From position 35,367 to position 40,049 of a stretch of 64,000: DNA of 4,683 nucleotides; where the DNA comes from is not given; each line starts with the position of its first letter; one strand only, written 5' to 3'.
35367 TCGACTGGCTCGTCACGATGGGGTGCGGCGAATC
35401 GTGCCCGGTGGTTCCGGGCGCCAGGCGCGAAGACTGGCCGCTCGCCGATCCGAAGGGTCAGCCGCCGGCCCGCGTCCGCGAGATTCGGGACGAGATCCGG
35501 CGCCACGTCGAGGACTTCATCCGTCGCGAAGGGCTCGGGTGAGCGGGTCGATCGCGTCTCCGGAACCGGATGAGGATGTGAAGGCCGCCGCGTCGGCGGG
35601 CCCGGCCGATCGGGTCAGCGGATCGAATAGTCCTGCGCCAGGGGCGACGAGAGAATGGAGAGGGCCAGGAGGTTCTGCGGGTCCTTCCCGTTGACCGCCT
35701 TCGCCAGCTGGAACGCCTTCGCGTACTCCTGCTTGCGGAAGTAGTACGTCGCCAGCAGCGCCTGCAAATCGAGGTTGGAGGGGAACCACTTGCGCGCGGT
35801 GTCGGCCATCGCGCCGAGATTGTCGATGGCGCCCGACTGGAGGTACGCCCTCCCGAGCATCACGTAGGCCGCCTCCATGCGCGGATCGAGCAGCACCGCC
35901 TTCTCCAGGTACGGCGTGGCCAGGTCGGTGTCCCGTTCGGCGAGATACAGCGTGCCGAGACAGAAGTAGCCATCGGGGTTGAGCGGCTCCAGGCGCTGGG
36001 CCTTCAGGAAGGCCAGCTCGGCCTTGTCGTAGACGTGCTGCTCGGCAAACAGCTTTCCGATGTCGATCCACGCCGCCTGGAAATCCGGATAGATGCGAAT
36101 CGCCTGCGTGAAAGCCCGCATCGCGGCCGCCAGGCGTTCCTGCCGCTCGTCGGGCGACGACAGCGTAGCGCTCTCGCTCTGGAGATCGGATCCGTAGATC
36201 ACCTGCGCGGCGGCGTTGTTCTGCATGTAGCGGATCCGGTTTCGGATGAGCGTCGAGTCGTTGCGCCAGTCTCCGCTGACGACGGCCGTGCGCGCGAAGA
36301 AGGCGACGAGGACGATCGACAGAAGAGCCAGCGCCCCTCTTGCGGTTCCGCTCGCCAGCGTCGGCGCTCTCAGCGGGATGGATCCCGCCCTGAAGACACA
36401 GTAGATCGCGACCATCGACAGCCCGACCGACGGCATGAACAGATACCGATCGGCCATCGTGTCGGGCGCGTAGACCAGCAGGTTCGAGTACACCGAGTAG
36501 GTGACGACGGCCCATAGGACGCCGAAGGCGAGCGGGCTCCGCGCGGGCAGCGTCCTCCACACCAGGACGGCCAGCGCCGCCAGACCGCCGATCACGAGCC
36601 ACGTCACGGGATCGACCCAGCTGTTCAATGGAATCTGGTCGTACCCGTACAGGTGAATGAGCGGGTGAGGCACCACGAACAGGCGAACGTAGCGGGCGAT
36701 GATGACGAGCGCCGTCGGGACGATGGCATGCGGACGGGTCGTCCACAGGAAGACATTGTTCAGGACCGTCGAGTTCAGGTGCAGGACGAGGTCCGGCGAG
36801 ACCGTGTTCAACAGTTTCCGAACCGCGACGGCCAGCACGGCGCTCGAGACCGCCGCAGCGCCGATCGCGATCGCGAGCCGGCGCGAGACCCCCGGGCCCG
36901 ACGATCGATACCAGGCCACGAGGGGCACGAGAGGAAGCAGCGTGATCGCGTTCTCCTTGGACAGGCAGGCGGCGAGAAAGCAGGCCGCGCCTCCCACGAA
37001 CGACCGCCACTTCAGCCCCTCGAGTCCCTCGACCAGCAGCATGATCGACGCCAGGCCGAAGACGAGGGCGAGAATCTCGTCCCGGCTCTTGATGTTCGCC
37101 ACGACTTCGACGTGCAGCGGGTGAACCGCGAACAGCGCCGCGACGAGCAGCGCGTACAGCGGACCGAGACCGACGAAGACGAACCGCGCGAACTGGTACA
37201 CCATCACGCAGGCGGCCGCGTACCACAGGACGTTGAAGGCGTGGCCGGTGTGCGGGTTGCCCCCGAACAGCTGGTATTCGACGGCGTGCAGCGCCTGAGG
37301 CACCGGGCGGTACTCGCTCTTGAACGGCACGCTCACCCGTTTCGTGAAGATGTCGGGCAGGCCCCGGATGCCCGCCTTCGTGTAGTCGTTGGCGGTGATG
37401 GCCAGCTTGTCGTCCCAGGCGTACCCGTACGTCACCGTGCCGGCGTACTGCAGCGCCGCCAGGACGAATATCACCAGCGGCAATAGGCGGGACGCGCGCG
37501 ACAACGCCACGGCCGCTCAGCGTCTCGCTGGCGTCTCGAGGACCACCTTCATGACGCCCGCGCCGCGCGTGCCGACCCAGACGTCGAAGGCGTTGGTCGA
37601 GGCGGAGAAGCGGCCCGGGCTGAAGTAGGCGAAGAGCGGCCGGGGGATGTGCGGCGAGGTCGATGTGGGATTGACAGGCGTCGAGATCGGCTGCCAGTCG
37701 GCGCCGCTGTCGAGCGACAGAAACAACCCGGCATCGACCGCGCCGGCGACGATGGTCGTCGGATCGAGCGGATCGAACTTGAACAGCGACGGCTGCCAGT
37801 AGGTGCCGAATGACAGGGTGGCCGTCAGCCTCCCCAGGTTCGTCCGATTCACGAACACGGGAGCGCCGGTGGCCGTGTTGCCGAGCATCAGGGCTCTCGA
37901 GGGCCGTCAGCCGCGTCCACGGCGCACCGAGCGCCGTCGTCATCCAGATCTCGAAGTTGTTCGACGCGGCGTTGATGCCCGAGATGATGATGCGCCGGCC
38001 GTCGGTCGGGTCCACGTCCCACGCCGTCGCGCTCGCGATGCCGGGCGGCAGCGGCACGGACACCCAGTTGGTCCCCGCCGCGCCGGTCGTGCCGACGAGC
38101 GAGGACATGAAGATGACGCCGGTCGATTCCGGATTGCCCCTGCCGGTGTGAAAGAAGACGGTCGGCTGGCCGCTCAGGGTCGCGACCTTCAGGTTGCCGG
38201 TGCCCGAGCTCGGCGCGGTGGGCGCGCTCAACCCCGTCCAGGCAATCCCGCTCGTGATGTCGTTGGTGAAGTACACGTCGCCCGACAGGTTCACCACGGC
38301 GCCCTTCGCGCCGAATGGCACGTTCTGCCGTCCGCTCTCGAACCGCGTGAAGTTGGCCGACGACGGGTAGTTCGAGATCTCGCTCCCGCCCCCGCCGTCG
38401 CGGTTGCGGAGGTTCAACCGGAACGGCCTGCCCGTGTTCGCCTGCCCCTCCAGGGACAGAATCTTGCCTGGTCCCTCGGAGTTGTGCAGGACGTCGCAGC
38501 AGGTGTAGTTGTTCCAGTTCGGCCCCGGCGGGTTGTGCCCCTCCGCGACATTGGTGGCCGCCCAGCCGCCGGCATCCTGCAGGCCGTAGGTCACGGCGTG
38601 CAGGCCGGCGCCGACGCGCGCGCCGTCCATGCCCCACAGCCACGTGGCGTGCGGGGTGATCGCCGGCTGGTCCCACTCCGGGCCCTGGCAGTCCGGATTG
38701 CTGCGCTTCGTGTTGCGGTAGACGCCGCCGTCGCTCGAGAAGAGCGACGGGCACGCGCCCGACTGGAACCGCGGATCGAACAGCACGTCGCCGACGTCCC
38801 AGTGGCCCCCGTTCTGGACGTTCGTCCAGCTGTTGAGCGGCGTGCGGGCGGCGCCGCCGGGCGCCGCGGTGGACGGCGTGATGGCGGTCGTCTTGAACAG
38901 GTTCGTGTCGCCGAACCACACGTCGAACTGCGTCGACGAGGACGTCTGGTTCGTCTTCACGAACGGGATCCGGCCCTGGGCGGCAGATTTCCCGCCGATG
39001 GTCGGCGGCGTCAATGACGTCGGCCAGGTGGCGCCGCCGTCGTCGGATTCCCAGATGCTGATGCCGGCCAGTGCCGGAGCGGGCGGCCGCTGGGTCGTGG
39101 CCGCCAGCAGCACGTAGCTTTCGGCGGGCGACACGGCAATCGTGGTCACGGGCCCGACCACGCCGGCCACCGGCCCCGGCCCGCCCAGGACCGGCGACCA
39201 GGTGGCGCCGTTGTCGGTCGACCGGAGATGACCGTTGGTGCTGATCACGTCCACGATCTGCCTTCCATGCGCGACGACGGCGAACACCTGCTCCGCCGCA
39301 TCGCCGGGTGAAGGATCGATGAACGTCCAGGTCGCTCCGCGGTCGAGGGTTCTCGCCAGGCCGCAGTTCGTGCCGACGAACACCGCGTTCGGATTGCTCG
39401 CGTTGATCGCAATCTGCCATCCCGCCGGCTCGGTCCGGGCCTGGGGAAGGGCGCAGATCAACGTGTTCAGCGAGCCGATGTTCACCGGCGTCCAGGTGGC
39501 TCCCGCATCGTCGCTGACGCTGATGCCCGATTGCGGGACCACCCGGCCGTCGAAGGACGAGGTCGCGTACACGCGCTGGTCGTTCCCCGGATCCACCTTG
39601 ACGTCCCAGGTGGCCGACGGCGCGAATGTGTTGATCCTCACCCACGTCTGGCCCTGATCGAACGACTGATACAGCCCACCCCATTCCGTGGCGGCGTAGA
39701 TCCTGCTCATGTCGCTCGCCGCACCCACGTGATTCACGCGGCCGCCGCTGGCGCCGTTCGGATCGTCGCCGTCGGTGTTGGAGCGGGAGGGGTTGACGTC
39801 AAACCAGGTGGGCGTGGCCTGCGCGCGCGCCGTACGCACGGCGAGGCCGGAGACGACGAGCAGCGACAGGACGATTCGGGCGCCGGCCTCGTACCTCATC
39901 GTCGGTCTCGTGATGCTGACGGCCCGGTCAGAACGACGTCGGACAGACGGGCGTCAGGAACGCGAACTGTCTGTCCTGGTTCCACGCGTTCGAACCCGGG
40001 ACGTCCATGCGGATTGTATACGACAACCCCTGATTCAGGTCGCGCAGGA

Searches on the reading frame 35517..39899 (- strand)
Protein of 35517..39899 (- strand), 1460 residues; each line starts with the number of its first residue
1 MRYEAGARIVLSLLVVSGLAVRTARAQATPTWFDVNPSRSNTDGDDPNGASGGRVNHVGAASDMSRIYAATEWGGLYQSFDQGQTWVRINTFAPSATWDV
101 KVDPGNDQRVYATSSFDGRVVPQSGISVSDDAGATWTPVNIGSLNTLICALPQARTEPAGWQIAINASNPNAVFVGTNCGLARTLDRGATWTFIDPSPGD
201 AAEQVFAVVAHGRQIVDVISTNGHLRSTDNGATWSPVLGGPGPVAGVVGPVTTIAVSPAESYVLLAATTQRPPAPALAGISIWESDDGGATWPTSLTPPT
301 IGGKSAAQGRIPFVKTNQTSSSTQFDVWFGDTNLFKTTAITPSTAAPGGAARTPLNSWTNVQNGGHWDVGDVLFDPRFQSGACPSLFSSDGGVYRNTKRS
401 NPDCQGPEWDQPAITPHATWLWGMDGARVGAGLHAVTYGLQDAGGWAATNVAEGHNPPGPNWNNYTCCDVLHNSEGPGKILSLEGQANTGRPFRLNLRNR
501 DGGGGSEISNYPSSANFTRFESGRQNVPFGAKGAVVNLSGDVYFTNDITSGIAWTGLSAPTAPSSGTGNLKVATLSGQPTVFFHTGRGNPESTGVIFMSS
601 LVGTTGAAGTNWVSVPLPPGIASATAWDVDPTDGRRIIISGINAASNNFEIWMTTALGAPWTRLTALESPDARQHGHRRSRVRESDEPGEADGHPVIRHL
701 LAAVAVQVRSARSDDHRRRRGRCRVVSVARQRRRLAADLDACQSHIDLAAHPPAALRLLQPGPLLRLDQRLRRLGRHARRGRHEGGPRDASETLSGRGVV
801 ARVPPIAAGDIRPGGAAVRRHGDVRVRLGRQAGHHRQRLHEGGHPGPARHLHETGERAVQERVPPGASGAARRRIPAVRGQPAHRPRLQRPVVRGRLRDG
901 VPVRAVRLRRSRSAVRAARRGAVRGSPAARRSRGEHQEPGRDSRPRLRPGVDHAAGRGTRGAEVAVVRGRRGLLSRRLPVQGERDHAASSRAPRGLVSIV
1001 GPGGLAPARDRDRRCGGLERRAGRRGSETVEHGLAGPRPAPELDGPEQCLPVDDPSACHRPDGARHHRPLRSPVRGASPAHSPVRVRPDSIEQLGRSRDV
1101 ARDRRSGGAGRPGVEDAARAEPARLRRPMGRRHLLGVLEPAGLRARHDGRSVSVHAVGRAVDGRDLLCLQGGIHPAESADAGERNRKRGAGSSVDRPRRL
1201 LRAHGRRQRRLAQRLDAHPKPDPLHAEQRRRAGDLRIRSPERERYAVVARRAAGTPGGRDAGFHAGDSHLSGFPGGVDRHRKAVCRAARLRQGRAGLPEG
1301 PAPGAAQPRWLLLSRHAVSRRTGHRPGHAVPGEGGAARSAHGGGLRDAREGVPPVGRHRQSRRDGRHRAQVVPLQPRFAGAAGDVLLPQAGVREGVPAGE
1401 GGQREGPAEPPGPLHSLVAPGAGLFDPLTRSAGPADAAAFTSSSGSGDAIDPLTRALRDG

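Call 12: search_protein_families(library=pfam, proteins=[window:35517-39899:-], max_evalue=0.01)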
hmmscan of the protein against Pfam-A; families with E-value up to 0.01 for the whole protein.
window:35517-39899:- (1460 aa): 2 families
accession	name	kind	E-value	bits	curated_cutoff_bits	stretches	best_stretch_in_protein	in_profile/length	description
PF15902.12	Sortilin-Vps10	-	9.5e-09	35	33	1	76-195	3-113/446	Sortilin, neurotensin receptor 3,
PF02012.26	BNR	-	1e-06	28.2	27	0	226-236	2-12/12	BNR/Asp-box repeat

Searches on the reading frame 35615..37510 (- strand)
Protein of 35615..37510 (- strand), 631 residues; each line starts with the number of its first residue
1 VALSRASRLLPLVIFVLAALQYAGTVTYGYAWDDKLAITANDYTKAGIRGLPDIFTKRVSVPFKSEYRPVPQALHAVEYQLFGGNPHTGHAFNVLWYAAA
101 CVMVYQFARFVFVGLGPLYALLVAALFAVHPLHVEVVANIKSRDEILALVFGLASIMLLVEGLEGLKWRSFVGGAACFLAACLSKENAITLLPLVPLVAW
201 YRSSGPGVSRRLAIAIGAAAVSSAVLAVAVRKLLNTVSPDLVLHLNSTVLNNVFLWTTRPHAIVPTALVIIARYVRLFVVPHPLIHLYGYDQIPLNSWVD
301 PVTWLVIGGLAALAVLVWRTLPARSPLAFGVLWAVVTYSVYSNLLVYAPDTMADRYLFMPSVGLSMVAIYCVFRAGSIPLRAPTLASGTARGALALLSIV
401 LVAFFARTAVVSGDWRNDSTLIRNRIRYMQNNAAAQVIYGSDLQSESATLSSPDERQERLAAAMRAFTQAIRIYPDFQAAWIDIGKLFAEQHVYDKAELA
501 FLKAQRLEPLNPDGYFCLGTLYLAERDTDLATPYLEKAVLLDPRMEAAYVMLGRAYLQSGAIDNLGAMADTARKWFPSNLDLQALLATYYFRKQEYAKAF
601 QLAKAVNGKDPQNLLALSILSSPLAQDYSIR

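Call 12: search_protein_families(library=pfam, proteins=[window:35615-37510:-], max_evalue=0.01)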
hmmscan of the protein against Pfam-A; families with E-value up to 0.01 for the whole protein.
window:35615-37510:- (631 aa): 11 families
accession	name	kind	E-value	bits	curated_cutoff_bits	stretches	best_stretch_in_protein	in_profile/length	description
PF14559.12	TPR_19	-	7.1e-12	45.9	25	2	523-563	2-42/68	Tetratricopeptide repeat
PF07719.23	TPR_2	-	7.9e-10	38.5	27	0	512-544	1-33/34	Tetratricopeptide repeat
PF13432.12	TPR_16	-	8.8e-10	39.3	32.7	2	456-512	9-65/65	Tetratricopeptide repeat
PF13431.12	TPR_17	-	2.8e-08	33.9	24.4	0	501-531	2-32/34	Tetratricopeptide repeat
PF00515.34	TPR_1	-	1.1e-07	31.7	27.8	0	513-544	2-33/34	Tetratricopeptide repeat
PF13428.12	TPR_14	-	2.4e-07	31.2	23.5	0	512-554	1-43/44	Tetratricopeptide repeat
PF13181.12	TPR_8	-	2.5e-07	30.8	25.7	0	515-543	4-32/34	Tetratricopeptide repeat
PF23914.1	TPR_CcmH_CycH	-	7.6e-07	29.5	42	1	509-602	47-143/158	Cytochrome c-type biogenesis protein H TPR domain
PF13414.12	TPR_11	-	1.2e-06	28.5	26.8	0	494-523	10-39/42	TPR repeat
PF12895.13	ANAPC3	-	7e-05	23.5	27.2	0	577-614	20-56/82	Anaphase-promoting complex, cyclosome, subunit 3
PF25062.1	ARM_TT21_N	-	0.0048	17.1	40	0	459-617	42-205/222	Tetratricopeptide repeat protein 21 N-terminal ARM repeat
